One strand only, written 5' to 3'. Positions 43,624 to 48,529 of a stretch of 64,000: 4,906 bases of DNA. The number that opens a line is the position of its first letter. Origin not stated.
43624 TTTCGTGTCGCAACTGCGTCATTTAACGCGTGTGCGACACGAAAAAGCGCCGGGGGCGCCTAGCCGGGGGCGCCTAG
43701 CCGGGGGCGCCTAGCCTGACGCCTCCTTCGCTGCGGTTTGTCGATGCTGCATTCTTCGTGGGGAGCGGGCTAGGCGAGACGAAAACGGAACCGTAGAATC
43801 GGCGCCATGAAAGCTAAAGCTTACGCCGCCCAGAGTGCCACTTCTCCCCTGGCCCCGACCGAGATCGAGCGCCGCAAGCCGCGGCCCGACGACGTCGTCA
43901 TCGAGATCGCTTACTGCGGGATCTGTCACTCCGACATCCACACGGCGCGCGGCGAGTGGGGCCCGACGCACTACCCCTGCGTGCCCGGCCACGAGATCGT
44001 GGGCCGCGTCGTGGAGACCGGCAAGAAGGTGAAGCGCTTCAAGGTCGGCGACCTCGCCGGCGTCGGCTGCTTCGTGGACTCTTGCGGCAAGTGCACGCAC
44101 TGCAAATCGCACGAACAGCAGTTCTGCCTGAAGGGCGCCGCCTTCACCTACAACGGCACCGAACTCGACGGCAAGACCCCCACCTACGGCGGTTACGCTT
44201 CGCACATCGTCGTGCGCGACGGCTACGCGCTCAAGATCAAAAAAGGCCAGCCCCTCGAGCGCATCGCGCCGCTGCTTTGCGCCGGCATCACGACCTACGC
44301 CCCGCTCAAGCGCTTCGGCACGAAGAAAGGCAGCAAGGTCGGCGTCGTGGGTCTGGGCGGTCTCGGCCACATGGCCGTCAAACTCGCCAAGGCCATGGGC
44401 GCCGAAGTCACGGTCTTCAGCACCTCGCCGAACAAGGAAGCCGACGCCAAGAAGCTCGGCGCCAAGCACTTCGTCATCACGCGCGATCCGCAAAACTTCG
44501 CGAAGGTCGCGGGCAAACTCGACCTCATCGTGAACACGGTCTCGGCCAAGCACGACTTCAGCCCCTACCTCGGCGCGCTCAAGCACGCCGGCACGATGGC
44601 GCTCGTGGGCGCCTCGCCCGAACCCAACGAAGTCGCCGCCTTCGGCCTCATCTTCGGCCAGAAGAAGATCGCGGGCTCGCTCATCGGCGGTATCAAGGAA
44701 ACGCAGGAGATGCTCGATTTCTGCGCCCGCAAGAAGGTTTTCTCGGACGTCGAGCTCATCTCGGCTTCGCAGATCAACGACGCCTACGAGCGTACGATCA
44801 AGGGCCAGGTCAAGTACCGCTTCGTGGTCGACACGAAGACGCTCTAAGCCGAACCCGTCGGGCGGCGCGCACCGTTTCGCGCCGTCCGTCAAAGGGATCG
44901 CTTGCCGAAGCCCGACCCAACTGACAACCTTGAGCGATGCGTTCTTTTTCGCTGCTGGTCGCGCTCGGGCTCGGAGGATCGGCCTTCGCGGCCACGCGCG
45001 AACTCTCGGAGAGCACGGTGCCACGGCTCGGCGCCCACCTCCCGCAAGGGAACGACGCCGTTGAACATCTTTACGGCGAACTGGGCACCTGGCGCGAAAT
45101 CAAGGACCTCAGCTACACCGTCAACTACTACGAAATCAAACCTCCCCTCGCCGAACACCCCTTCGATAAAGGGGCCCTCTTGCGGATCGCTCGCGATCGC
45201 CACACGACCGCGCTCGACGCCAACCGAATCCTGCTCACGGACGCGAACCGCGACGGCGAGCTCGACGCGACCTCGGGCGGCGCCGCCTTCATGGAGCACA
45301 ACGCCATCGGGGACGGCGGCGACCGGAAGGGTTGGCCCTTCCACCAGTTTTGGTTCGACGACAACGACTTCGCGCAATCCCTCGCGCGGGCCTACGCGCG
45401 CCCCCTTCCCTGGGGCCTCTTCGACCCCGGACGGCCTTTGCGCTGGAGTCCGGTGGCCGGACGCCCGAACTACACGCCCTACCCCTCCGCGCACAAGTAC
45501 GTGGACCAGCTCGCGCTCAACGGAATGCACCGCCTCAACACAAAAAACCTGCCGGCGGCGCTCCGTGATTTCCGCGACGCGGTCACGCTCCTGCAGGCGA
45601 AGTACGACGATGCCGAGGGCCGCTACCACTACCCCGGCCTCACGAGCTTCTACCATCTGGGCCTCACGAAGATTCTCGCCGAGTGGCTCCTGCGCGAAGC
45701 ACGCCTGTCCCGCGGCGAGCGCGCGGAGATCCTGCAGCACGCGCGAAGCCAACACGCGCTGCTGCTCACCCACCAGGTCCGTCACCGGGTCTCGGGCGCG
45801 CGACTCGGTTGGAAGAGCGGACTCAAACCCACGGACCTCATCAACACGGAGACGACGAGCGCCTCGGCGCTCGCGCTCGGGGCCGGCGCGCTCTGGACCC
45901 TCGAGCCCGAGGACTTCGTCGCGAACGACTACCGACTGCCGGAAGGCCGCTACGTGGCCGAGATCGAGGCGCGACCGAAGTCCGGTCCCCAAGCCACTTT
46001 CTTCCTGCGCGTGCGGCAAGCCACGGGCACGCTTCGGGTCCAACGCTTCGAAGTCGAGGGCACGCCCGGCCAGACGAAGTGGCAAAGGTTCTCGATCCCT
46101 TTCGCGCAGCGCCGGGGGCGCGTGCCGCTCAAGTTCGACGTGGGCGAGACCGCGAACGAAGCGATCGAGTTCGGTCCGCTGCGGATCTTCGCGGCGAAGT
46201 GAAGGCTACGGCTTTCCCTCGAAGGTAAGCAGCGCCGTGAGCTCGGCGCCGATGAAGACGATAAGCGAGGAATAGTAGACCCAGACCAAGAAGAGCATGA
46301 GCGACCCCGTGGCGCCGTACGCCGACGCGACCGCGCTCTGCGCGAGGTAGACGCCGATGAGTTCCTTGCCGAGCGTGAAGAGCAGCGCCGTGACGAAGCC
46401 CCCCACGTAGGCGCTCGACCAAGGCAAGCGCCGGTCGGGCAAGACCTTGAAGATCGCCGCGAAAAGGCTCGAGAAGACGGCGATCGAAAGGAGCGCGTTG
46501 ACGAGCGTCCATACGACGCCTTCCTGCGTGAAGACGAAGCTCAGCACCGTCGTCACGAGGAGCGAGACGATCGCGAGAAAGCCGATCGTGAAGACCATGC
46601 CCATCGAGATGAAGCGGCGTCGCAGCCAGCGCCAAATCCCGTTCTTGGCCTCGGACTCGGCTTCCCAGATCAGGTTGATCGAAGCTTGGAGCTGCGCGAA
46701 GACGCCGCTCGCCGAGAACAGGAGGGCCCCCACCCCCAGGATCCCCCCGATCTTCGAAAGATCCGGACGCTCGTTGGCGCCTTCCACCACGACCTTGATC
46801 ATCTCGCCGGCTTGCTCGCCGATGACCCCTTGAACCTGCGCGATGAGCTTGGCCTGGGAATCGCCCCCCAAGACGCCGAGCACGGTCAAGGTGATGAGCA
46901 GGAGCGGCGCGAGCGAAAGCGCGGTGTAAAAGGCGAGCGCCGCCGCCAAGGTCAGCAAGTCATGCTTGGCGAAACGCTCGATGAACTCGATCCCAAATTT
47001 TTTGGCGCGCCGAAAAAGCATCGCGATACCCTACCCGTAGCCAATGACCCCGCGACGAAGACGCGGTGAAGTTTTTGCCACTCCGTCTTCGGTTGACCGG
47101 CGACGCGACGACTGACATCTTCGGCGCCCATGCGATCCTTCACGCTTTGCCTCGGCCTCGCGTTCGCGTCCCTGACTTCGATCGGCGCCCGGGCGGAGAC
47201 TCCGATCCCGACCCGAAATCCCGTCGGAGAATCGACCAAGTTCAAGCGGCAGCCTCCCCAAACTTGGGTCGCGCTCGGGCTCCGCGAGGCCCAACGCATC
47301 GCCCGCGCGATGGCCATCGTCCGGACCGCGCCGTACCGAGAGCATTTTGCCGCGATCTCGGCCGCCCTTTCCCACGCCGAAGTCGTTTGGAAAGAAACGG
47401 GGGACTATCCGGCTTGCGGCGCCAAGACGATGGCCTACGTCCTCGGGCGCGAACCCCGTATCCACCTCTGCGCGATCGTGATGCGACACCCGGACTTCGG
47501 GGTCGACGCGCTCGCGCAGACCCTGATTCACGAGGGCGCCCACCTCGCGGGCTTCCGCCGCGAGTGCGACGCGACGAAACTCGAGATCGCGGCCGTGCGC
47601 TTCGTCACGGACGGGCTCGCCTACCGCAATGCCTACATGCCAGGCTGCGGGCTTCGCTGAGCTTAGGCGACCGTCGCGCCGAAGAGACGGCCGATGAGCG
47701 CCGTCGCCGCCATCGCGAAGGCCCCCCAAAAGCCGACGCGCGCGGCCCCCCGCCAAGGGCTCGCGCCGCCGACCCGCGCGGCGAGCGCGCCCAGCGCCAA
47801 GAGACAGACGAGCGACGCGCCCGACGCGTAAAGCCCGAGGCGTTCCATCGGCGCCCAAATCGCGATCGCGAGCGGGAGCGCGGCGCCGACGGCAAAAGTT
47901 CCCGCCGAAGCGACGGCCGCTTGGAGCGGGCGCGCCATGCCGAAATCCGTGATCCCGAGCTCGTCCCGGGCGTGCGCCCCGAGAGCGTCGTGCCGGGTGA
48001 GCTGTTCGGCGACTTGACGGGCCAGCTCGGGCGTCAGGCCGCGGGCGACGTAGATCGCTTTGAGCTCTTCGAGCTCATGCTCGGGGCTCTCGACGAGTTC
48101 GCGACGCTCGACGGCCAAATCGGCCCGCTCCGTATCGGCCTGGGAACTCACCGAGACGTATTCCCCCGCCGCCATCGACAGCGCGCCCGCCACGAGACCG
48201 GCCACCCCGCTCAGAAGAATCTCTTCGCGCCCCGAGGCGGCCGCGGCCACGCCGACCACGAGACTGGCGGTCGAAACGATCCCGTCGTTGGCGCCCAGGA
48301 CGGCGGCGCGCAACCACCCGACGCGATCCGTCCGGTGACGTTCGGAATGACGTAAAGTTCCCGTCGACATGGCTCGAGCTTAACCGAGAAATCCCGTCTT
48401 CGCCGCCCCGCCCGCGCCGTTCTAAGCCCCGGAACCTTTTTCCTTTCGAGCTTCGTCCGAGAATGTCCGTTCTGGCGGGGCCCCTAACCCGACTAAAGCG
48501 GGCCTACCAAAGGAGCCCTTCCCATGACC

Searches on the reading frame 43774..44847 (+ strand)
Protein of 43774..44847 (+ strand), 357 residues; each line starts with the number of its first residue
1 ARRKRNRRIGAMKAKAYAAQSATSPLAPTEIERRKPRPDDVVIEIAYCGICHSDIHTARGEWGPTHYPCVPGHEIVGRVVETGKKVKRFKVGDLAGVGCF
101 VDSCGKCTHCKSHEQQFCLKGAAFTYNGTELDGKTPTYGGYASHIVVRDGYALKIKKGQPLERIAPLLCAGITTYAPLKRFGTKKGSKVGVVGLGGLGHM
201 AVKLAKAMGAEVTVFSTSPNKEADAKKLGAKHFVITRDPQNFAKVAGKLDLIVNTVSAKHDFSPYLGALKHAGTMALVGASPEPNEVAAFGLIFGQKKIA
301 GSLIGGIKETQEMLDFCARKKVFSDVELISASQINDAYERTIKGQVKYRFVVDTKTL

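Call 16: search_protein_families(library=pfam, max_evalue=0.001, proteins=[window:43774-44847:+])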
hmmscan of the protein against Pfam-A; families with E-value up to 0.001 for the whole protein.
window:43774-44847:+ (357 aa): 6 families
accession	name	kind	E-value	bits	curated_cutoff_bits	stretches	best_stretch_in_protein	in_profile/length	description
PF00107.32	ADH_zinc_N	-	1.4e-26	93.4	31.8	1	196-318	1-128/129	Zinc-binding dehydrogenase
PF08240.17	ADH_N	-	3.8e-26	91.8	23.5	1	38-156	2-103/104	Alcohol dehydrogenase GroES-like domain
PF01262.27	AlaDh_PNT_C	-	2.2e-09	37.5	23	1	186-266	28-110/214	Alanine dehydrogenase/PNT, C-terminal domain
PF02826.25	2-Hacid_dh_C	-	7.8e-07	29.1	25.1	1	185-232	35-82/178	D-isomer specific 2-hydroxyacid dehydrogenase, NAD binding domain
PF22660.2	RS_preATP-grasp-like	-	2.9e-05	24.8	27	1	188-252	3-66/98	Ribonucleotide synthetase preATP-grasp domain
PF03446.21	NAD_binding_2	-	0.00018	22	21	1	188-261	1-68/161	NAD binding domain of 6-phosphogluconate dehydrogenase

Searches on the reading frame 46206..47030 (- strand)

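Call 17: search_protein_families(library=pfam, max_evalue=0.001, proteins=[window:46206-47030:-])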
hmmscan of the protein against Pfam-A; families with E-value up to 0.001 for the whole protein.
window:46206-47030:- (274 aa): 1 family
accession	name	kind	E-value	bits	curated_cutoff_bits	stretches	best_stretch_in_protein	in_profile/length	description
PF03631.20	Virul_fac_BrkB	-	7.9e-50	170.3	33.7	1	22-268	2-255/259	Virulence factor BrkB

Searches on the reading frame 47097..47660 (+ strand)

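Call 17: search_protein_families(library=pfam, max_evalue=0.001, proteins=[window:47097-47660:+])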
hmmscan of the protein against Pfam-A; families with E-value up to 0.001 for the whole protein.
window:47097-47660:+ (187 aa): 1 family
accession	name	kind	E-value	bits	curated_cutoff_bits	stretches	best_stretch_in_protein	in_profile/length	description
PF14521.12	Aspzincin_M35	-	2.9e-05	25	30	1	81-151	28-104/142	Lysine-specific metallo-endopeptidase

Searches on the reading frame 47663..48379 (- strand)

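Call 17: search_protein_families(library=pfam, max_evalue=0.001, proteins=[window:47663-48379:-])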
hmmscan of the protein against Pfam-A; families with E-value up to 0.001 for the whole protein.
window:47663-48379:- (238 aa): 1 family
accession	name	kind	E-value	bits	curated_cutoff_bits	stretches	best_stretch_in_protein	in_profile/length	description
PF01988.24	VIT1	-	2.9e-68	230.3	28.1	1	23-231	1-214/214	VIT family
